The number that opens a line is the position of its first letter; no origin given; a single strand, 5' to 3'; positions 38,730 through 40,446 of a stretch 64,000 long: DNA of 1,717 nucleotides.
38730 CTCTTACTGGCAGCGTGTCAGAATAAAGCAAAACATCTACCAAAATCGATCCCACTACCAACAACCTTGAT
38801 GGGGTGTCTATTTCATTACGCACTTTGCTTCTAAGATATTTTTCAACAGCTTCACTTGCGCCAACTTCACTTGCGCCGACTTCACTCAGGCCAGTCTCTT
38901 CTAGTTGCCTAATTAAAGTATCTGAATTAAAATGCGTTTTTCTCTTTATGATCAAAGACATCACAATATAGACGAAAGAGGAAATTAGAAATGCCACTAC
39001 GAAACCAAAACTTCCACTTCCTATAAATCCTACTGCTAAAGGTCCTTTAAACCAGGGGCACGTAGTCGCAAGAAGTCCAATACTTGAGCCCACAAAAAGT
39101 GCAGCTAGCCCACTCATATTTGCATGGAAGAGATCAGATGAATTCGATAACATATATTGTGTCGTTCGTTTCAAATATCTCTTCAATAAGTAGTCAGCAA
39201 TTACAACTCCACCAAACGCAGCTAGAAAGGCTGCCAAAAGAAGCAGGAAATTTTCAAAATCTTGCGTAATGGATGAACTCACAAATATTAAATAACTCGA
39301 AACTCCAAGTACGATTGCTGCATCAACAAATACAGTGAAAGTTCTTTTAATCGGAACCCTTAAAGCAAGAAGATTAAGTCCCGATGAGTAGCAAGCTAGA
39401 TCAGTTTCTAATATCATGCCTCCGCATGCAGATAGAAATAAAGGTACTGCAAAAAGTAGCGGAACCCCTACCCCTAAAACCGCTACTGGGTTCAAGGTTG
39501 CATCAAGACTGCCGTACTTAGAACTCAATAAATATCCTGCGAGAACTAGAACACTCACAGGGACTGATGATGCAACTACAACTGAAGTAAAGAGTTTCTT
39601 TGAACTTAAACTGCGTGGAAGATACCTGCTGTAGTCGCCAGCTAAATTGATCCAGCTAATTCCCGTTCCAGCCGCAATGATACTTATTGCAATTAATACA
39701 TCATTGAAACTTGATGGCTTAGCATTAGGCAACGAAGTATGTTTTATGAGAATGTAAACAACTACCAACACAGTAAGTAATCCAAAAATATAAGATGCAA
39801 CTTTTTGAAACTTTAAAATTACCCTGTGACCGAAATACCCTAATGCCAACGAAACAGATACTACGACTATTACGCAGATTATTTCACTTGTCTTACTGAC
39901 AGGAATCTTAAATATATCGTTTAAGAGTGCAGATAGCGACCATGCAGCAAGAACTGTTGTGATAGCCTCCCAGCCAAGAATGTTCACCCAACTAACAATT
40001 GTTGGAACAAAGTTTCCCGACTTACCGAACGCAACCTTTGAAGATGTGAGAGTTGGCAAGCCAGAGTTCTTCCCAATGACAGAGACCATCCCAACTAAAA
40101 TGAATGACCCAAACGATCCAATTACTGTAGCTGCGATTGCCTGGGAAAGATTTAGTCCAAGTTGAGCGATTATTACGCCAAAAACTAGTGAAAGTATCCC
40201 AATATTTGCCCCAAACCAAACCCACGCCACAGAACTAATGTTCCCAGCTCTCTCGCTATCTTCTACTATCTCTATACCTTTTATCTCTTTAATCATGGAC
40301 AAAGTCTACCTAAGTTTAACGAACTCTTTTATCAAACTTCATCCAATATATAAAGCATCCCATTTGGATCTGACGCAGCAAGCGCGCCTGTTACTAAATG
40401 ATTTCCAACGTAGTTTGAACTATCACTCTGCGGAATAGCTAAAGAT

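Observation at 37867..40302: Single polypeptide fusing an NCS1-type permease to a PfkB kinase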

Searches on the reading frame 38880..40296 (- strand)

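Call 22: search_solved_structures(query=window:38880-40296:-, max_evalue=0.01)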
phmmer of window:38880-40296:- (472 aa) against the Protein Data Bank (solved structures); distinct sequences matched with E-value up to 0.01: 0.
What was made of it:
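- Closest known: NCS1 transporters Mhp1. Different: No PDB hit by sequence (call 22).
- Tried and rejected: No hit (call 22).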

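Call 84: predict_structure(alignment_id=A2)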
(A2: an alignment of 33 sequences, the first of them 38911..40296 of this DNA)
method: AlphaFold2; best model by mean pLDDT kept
length: 462 residues; sequences in the alignment: 33
mean_pLDDT: 85.3   pTM: 0.87
mean pLDDT of the five models: 85.3, 84.6, 82.8, 82.5, 81.0
residues with pLDDT >= 90: 209; 70-90: 208; 50-70: 29; < 50: 16
segments of 3 or more residues with pLDDT < 50: 1-3, 378-382, 384-388, 460-462
pLDDT, mean of each block of 10 residues (from residue 1): 62 89 86 85 89 96 96 93 89 89 92 93 93 92 94 79 79 81 76 85 93 91 92 97 93 88 65 79 85 85 84 83 90 91 83 93 95 70 49 92 94 84 74 95 94 60 42
secondary structure, 60 per line:
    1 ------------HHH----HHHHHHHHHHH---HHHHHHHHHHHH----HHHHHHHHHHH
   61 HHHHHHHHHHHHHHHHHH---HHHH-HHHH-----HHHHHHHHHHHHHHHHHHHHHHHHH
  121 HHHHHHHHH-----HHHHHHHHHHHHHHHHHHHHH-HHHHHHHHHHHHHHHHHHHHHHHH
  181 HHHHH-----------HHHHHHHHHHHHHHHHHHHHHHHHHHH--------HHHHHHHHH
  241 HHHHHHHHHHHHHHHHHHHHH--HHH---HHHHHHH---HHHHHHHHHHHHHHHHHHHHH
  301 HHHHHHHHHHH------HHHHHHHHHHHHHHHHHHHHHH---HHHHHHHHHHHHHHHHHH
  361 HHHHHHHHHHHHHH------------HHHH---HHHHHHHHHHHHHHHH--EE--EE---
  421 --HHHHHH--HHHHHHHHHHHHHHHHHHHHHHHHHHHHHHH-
elements in order: H20-30 H34-45 H50-78 H82-85 H87-90 H96-129 H135-155 H157-185 H197-223 H232-261 H270-276 H280-311 H318-339 H343-374 H387-390 H394-409 H423-428 H431-461

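Call 88: fold_search(model_id=the predicted structure, library=pdb)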
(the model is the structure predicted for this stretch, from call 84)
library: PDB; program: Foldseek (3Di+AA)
matches with E <= 10: 589; with E <= 0.001: 281
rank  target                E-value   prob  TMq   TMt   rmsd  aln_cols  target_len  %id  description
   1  4d1a                  1.7e-12  1.00  0.71  0.72   5.0       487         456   17  STRUCTURE OF MHP1, A NUCLEOBASE-CATION-SYMPORT-1 FAMILY TRANSPORTER, IN A CLOSED CONFORMATION WITH INDOLYLMETHYL-HYDANTO (released 2014-07-02)
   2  7qoa_A                8.1e-12  1.00  0.73  0.83   4.0       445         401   19  Structure of CodB, a cytosine transporter in an outward-facing conformation (released 2022-07-13)
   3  7qoa_B                1.3e-11  1.00  0.72  0.82   4.2       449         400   20  Structure of CodB, a cytosine transporter in an outward-facing conformation (released 2022-07-13)
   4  2jln                  3.8e-11  1.00  0.70  0.70   4.7       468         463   17  Structure of Mhp1, a nucleobase-cation-symport-1 family transporter (released 2008-10-28)
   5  2x79                  4.1e-10  1.00  0.69  0.69   5.7       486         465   16  Inward facing conformation of Mhp1 (released 2010-05-05)
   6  7uuz                  2.7e-07  1.00  0.40  0.38  12.1       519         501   13  Structure of the sodium/iodide symporter (NIS) in complex with perrhenate and sodium (released 2022-12-21)
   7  7smp_B                6.9e-07  1.00  0.56  0.34   8.2       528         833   13  CryoEM structure of NKCC1 Bu-I (released 2022-09-28)
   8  8j8m_B                7.2e-07  1.00  0.60  0.59   8.0       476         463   13  Overall structure of the LAT1-4F2hc bound with tryptophan (released 2024-07-10)
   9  9c0h_A                7.8e-07  1.00  0.60  0.35   7.8       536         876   13  Phosphorylated human NKCC1 in complex with bumetanide (released 2025-02-12)
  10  5jae_B                7.8e-07  1.00  0.55  0.51  11.2       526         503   14  LeuT in the outward-oriented, Na+-free return state, P21 form at pH 6.5 (released 2016-06-01)
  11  5j4n_B                9.3e-07  1.00  0.54  0.57  10.6       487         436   13  Crystal structure of the L-arginine/agmatine antiporter AdiC in complex with agmatine at 2.6 Angstroem resolution (released 2016-08-31)
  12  7uv0                  9.3e-07  1.00  0.48  0.45  10.6       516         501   12  Structure of the sodium/iodide symporter (NIS) in complex with iodide and sodium (released 2022-12-21)
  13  9bfi                  1.3e-06  1.00  0.62  0.59   6.2       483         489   12  Cryo-EM structure of human CHT1 in the apo inward-open state (released 2024-11-06)
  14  7djc                  1.5e-06  1.00  0.56  0.53   9.9       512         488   13  Crystal structure of the G26C/Q250A mutant of LeuT (released 2021-04-07)
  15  5j4i_A                1.6e-06  1.00  0.58  0.61   9.2       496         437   14  Crystal Structure of the L-arginine/agmatine antiporter from E. coli at 2.2 Angstroem resolution (released 2016-08-31)
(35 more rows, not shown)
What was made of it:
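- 38941..40296 (-): NCS1 permease domain, aa 1-452. The 12 TM helices are at about 26-44, 53-71, 100-124, 139-157, 166-184, 200-218, 239-257, 271-289, 321-339, 349-367, 392-413 and 432-450. Foldseek top hits Mhp1 4d1a/2jln/2x79 and CodB 7qoa, TM 0.69-0.83 (calls 84, 88).
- On NCS1 (nucleobase:cation symporter-1) family: The AF2 model is closest to Mhp1 and CodB (E 1.7e-12 to 4e-10, TM 0.69-0.83), ahead of other LeuT-fold carriers (call 88).
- Closest known: NCS1 transporters Mhp1. Same: These are the best structural matches (TM 0.69-0.83, call 88).
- Tried and rejected: This was resolved by structure prediction plus Foldseek (calls 84, 88).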
